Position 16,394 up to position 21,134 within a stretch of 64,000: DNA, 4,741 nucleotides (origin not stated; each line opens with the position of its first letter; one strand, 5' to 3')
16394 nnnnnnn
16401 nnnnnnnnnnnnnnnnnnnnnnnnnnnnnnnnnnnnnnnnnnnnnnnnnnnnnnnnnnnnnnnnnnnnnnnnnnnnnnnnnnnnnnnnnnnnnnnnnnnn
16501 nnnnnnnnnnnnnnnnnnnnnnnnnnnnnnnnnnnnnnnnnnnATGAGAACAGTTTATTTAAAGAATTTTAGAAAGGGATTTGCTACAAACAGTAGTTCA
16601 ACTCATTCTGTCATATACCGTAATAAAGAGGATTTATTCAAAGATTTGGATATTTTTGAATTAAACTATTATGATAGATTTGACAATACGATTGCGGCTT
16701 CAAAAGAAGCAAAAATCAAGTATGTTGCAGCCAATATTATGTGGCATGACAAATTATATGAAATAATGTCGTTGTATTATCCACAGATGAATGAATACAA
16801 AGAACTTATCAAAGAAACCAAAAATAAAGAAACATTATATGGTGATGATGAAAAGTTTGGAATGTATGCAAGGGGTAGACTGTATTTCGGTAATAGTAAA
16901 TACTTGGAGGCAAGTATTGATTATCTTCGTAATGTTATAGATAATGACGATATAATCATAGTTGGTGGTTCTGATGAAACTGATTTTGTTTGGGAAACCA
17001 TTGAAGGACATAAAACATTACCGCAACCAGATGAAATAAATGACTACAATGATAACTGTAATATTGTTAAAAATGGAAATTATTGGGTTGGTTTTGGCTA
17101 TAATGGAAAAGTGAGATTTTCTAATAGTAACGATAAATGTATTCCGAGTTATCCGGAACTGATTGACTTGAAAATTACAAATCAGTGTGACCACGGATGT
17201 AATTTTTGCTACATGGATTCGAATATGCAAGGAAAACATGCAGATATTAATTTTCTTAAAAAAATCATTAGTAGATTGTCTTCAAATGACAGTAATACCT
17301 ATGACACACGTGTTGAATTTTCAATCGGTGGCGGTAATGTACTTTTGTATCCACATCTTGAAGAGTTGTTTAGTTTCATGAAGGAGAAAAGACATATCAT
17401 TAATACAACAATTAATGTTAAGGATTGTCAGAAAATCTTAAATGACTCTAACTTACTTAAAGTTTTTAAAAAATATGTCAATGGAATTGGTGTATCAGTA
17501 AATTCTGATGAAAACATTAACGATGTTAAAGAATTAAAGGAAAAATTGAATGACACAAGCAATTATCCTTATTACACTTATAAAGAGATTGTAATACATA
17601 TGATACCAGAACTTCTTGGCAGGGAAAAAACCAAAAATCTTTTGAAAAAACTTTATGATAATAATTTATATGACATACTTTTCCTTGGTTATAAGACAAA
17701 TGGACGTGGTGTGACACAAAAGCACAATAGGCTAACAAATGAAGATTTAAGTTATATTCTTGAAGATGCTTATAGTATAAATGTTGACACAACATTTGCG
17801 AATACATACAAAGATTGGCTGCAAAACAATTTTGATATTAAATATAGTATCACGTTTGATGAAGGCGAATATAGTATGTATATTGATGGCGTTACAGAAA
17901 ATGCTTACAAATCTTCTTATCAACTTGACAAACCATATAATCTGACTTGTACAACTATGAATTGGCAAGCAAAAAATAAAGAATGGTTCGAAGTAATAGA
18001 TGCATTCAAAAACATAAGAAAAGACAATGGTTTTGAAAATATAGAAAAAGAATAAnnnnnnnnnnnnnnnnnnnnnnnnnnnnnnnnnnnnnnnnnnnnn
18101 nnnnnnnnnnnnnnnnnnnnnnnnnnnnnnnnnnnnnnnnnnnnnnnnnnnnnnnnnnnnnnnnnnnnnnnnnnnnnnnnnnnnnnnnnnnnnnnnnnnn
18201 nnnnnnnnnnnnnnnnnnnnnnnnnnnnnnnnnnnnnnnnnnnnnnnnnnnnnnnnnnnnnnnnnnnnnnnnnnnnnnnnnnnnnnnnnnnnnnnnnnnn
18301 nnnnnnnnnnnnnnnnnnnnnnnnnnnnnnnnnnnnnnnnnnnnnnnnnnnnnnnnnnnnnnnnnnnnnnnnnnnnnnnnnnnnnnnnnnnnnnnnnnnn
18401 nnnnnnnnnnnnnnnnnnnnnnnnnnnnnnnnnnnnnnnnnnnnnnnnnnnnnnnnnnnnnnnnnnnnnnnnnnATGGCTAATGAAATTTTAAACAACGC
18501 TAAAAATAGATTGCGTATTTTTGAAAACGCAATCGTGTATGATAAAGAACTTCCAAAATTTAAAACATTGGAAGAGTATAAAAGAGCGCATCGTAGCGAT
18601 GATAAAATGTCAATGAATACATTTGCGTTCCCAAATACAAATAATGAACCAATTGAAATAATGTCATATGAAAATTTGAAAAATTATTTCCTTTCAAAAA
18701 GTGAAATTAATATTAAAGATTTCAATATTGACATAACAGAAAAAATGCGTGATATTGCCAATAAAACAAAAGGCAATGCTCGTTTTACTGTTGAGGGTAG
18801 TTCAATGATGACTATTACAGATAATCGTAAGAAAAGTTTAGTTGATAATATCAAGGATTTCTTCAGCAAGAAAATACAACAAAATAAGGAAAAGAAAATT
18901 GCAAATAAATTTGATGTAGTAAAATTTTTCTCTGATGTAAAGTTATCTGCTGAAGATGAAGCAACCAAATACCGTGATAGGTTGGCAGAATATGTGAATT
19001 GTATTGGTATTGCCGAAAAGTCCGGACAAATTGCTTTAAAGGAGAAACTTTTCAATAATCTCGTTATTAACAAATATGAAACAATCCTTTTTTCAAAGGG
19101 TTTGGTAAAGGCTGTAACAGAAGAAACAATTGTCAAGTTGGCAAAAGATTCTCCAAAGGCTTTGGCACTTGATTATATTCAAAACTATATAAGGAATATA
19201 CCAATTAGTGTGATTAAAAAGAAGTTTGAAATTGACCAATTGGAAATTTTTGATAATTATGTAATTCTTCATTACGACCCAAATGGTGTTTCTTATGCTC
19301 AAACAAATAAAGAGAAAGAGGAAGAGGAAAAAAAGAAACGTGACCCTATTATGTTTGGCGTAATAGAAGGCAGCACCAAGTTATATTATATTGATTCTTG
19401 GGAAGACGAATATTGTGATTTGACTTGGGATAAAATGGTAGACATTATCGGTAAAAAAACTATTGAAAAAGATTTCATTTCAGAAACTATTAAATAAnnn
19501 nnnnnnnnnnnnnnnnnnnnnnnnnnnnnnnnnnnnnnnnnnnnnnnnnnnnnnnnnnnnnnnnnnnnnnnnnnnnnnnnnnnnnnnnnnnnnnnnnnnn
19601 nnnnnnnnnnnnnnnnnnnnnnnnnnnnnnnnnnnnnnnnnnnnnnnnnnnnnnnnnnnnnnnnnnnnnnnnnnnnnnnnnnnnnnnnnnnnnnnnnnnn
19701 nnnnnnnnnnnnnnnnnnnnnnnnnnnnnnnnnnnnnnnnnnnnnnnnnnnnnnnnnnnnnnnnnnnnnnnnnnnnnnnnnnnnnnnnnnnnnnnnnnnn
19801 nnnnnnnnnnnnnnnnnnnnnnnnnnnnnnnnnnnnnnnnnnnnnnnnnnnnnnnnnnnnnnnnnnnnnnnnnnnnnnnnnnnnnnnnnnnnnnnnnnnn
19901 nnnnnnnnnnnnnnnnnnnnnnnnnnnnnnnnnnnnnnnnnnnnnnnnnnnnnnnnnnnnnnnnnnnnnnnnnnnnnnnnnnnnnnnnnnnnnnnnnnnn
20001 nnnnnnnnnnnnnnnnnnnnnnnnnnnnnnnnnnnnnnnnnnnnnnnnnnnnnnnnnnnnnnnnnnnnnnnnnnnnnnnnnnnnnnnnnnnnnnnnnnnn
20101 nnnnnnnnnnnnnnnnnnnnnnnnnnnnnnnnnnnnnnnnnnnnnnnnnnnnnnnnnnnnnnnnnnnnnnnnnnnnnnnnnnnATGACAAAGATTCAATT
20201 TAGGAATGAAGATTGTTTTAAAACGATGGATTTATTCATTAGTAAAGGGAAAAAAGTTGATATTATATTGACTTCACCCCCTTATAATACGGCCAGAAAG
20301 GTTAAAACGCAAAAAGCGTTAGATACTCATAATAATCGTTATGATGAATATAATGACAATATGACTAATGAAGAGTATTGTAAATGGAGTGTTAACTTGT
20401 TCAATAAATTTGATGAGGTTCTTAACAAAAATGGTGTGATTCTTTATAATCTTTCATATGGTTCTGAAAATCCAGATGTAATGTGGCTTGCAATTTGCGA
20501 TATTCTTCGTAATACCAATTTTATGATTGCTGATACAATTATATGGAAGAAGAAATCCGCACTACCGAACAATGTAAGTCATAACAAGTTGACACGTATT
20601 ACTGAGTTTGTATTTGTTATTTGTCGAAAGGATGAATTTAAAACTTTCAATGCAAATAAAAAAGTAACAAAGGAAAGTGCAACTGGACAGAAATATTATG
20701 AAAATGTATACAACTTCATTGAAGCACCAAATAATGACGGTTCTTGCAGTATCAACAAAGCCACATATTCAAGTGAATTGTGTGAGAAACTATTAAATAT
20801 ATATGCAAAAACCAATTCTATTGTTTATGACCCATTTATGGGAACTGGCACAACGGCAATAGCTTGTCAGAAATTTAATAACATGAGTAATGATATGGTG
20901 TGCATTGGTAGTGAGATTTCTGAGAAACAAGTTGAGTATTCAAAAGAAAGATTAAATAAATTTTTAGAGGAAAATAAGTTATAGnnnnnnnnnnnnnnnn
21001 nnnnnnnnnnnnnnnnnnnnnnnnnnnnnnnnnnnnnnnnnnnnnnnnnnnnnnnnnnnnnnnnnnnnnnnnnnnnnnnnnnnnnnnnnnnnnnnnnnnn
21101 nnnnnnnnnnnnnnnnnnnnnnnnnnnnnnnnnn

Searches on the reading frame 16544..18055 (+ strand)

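Call 11: search_protein_families(library=pfam, proteins=[window:16544-18055:+], max_evalue=0.001)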
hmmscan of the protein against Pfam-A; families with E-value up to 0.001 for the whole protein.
window:16544-18055:+ (503 aa): 1 family
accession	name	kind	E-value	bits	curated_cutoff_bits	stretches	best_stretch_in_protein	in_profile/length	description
PF04055.27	Radical_SAM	-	1.9e-07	31.8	29.5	1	210-331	2-116/166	Radical SAM superfamily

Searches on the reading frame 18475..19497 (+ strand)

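Call 12: search_protein_families(library=pfam, proteins=[window:18475-19497:+], max_evalue=0.001)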
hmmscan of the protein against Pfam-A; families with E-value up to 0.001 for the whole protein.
window:18475-19497:+ (340 aa): 0 families

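Call 71: search_protein_families(library=phrogs, proteins=[window:18475-19497:+], max_evalue=0.00001)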
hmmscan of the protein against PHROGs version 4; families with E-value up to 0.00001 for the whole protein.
window:18475-19497:+ (340 aa): 1 family
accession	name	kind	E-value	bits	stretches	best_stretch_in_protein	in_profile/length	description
phrog_10081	-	integration and excision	8.4e-13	49.5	1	149-330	9-191/254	transposase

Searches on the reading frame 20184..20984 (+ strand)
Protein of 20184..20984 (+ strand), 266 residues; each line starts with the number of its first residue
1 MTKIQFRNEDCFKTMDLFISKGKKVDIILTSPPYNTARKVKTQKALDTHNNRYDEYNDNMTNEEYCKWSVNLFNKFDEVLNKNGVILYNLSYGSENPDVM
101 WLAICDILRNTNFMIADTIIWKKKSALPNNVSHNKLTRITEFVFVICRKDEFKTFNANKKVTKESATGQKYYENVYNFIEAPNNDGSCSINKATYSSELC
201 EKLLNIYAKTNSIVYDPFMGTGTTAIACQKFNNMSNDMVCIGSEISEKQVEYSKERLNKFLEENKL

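Call 12: search_protein_families(library=pfam, proteins=[window:20184-20984:+], max_evalue=0.001)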
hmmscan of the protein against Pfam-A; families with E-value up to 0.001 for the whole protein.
window:20184-20984:+ (266 aa): 1 family
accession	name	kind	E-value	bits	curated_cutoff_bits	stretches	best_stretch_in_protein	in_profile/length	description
PF01555.25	N6_N4_Mtase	-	6.8e-33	114.9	26.7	1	25-255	1-221/221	DNA methylase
